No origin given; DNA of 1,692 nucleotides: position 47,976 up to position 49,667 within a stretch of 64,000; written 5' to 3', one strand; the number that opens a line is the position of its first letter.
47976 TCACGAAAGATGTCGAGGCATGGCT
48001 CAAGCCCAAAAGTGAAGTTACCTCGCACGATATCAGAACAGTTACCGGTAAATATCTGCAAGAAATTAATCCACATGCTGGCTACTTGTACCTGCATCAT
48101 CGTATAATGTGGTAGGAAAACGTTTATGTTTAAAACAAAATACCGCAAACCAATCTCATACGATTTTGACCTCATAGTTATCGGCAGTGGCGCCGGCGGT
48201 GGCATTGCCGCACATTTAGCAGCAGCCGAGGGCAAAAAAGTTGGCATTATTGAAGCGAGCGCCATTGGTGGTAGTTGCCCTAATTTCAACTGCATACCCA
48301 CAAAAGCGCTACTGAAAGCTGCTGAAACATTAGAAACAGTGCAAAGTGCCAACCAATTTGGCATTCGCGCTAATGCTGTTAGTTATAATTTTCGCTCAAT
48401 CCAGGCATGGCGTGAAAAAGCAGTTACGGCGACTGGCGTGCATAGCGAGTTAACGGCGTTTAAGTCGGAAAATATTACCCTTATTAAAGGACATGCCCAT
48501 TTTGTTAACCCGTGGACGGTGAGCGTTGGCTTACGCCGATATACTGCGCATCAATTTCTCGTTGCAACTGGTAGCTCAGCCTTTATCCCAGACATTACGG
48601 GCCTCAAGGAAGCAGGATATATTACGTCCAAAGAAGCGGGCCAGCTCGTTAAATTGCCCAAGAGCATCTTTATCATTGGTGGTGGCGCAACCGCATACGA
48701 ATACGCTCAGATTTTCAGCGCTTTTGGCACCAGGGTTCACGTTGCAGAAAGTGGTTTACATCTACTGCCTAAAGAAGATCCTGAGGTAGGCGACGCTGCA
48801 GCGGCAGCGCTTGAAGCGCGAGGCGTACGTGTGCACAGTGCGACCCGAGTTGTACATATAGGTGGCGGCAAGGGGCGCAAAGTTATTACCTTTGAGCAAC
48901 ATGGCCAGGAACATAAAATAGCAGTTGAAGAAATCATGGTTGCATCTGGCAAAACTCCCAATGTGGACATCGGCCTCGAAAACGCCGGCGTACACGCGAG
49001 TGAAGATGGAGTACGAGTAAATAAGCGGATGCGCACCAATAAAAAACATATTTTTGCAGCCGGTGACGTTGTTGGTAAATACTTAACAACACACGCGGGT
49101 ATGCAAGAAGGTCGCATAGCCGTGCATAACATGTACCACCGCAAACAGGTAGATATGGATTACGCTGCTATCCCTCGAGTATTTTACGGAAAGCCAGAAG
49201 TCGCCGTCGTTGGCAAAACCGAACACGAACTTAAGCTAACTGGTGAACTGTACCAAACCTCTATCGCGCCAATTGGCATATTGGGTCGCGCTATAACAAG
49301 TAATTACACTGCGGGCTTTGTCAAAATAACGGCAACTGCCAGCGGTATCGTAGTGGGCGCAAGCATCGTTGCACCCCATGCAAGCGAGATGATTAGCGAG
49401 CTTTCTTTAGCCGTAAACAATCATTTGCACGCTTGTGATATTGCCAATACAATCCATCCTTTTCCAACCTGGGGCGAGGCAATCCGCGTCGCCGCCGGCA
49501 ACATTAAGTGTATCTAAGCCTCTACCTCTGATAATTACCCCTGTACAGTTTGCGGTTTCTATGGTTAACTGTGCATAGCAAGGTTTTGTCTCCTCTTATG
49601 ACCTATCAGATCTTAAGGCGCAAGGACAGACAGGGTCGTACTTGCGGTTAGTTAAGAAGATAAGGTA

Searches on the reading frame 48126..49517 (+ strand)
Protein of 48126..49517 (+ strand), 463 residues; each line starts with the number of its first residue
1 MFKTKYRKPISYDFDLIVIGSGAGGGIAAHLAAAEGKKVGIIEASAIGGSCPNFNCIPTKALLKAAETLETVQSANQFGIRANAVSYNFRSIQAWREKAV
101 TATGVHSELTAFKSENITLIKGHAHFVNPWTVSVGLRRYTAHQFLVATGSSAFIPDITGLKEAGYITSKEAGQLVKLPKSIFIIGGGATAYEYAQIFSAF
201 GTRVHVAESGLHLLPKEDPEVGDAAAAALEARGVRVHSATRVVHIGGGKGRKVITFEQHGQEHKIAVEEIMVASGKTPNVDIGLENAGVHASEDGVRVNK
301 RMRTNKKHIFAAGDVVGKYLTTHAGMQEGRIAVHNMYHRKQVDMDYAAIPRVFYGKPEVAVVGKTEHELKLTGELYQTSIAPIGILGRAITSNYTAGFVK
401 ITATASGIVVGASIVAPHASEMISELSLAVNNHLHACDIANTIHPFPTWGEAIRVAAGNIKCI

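Call 16: search_protein_families(library=pfam, proteins=[window:48126-49517:+], max_evalue=1)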
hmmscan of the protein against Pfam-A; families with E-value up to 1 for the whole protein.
window:48126-49517:+ (463 aa): 12 families
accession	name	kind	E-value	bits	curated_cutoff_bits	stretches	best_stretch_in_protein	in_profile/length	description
PF07992.20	Pyr_redox_2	-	9.3e-54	183.2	26.1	1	14-329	1-291/291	Pyridine nucleotide-disulphide oxidoreductase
PF02852.28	Pyr_redox_dim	-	6e-25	88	25.3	1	349-456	1-109/110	Pyridine nucleotide-disulphide oxidoreductase, dimerisation domain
PF00070.33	Pyr_redox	-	4.4e-14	53.2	22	1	181-255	2-78/82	Pyridine nucleotide-disulphide oxidoreductase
PF13738.12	Pyr_redox_3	-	4.6e-08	33.1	30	1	17-313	1-305/305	Pyridine nucleotide-disulphide oxidoreductase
PF03486.20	HI0933_like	-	0.00066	19.6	50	2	15-45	2-32/244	HI0933-like protein Rossmann domain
PF12831.13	FAD_oxidored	-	0.00093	19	27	1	15-49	1-36/416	FAD dependent oxidoreductase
PF13450.12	NAD_binding_8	-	0.0011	19.6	21.9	1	18-54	1-38/68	NAD(P)-binding Rossmann-like domain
PF00890.30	FAD_binding_2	-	0.0027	17.4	20.4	1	15-46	1-32/414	FAD binding domain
PF13434.12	Lys_Orn_oxgnase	-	0.0051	16.4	21.3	1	136-193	143-203/339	L-lysine 6-monooxygenase/L-ornithine 5-monooxygenase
PF12472.13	DUF3693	-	0.17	12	21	1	400-431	24-55/60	Phage related protein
PF01134.28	GIDA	-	0.45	9.9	22.1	0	15-150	1-150/391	Glucose inhibited division protein A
PF01266.30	DAO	-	0.52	10.2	27.9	1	223-275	153-203/353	FAD dependent oxidoreductase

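Call 17: search_protein_families(library=ncbifam, proteins=[window:48126-49517:+], max_evalue=1)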
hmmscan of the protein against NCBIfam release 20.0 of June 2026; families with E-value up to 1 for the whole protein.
window:48126-49517:+ (463 aa): 76 families (the best 25 are shown)
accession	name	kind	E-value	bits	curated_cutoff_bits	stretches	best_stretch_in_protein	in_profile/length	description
TIGR01350.1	lipoamide_DH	equivalog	1e-107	360.8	408.8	1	14-457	2-451/461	dihydrolipoyl dehydrogenase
TIGR02053.1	MerA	equivalog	1.1e-104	351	454.45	1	14-457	1-450/465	mercury(II) reductase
NF004991.0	PRK06370.1-3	subfamily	4.1e-102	342.3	620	1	13-459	35-486/509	FAD-containing oxidoreductase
NF004947.0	PRK06292.2-5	equivalog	5.5e-90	302.5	592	1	13-459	3-457/474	dihydrolipoyl dehydrogenase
NF004946.0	PRK06292.2-4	subfamily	4.1e-83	279.8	634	1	13-456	3-466/487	dihydrolipoyl dehydrogenase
NF004945.0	PRK06292.2-3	equivalog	1.3e-77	261.7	494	1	14-455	4-447/457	dihydrolipoyl dehydrogenase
NF004776.0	PRK06116.1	equivalog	2.6e-77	260.8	480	1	11-451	2-444/450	glutathione-disulfide reductase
NF004992.0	PRK06370.1-4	equivalog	3.8e-77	259.7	629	1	13-460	4-455/459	FAD-containing oxidoreductase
NF003585.0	PRK05249.1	equivalog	3.5e-72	243.5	465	1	11-459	4-456/464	Si-specific NAD(P)(+) transhydrogenase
NF004943.0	PRK06292.2-1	equivalog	2.2e-71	241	432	1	13-458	3-453/456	dihydrolipoyl dehydrogenase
NF005884.0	PRK07846.1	equivalog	1.4e-70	238.2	501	1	13-442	3-432/454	mycothione reductase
NF010311.1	PRK13748.1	subfamily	1e-69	235.9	600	1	14-458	98-546/560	mercury(II) reductase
TIGR01424.1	gluta_reduc_2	equivalog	1.7e-67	228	606.05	1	12-449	1-438/446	glutathione-disulfide reductase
NF004944.0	PRK06292.2-2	equivalog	6.7e-65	219.5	619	1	13-460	3-452/460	dihydrolipoyl dehydrogenase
TIGR01421.1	gluta_reduc_1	equivalog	5.1e-64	217.1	556.15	1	13-451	2-444/450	glutathione-disulfide reductase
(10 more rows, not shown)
